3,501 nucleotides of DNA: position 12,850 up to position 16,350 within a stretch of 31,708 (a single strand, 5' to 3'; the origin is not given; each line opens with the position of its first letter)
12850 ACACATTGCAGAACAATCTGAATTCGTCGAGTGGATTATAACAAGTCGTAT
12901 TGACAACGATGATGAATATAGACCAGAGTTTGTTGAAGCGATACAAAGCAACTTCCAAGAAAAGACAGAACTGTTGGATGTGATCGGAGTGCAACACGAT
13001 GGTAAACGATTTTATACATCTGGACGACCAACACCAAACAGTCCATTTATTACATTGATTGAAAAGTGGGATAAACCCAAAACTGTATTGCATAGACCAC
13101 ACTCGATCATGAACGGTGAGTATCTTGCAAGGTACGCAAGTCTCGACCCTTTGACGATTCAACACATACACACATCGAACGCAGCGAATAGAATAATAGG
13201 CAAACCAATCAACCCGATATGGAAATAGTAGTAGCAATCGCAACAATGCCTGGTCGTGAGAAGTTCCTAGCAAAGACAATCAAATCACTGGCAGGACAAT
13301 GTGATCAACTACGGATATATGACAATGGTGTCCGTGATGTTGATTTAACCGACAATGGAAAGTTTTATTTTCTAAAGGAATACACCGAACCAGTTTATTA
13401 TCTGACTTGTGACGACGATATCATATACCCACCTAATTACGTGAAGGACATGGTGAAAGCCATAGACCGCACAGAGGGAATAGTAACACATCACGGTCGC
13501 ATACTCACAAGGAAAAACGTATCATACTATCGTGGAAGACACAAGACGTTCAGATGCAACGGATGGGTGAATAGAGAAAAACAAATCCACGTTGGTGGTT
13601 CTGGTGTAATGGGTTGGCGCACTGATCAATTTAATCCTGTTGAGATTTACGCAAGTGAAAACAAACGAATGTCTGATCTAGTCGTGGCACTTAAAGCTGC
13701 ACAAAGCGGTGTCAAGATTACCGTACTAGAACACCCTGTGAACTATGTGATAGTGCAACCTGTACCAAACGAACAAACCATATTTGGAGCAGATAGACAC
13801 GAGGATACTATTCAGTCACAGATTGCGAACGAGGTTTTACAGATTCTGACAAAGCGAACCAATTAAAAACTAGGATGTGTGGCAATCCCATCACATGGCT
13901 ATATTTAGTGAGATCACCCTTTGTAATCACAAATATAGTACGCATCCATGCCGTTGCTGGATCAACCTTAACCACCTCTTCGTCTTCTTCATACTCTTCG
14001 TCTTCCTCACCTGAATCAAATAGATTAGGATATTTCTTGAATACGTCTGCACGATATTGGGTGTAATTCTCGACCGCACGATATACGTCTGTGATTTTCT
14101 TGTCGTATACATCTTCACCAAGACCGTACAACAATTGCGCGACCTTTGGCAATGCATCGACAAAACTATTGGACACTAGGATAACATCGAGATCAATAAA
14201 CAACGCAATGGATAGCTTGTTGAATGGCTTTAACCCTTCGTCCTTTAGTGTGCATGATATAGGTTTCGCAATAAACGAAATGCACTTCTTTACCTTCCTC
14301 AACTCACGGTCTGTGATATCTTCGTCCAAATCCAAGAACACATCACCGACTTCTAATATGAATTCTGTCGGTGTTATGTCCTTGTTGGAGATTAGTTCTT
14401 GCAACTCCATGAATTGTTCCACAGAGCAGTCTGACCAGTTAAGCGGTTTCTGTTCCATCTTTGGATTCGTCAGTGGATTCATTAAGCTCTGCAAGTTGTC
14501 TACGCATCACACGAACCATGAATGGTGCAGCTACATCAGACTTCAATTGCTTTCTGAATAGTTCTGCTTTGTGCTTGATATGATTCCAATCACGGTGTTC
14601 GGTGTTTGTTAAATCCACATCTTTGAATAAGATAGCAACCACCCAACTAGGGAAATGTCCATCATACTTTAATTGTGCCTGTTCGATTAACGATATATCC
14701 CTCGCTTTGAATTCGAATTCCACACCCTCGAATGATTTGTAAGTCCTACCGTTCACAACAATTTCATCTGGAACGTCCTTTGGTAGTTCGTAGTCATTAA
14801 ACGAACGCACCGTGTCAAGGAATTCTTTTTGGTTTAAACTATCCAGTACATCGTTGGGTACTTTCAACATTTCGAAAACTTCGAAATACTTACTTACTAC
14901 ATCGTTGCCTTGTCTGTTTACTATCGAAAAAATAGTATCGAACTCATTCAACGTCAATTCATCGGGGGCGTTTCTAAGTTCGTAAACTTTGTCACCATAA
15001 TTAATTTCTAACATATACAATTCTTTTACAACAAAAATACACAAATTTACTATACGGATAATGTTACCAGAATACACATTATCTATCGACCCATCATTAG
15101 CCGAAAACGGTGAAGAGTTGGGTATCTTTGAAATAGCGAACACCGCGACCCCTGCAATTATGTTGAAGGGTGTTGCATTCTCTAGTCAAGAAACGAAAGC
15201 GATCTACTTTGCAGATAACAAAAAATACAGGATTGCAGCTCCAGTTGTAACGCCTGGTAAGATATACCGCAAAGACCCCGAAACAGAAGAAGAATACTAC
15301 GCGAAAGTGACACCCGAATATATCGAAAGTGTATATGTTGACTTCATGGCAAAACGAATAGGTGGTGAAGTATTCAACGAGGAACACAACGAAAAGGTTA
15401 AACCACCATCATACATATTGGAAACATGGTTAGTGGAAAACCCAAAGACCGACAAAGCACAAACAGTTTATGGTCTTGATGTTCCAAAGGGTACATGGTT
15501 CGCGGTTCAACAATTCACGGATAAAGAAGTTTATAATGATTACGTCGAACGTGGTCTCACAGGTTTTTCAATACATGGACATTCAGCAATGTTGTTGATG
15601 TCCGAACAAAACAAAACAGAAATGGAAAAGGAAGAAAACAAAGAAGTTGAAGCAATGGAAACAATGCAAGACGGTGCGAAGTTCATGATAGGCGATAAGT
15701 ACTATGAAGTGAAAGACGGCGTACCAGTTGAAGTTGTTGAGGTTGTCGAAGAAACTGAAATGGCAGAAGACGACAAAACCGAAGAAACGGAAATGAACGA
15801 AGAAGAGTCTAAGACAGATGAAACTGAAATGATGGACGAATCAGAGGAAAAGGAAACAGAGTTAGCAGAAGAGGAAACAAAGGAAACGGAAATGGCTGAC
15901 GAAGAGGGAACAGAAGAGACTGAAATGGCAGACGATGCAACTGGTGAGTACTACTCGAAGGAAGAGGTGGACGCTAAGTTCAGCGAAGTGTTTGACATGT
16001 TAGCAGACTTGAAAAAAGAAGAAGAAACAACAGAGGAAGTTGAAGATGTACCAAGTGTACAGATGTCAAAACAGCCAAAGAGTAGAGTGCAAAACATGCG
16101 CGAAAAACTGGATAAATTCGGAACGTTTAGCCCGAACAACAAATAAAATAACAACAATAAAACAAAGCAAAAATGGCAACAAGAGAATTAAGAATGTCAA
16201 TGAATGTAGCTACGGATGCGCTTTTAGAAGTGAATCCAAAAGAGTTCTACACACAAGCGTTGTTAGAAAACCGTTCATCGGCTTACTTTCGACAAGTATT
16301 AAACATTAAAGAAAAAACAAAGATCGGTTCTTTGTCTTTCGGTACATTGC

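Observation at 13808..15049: The only minus-strand cassette: two overlapping acidic ORFs with their own host-type promoter, inside the late region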

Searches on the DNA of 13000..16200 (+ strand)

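Call 8: search_dna_similar(query=window:13000-16200:+, collection=phages, mode=distant)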
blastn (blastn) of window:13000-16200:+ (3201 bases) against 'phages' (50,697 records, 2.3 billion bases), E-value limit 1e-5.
No match.
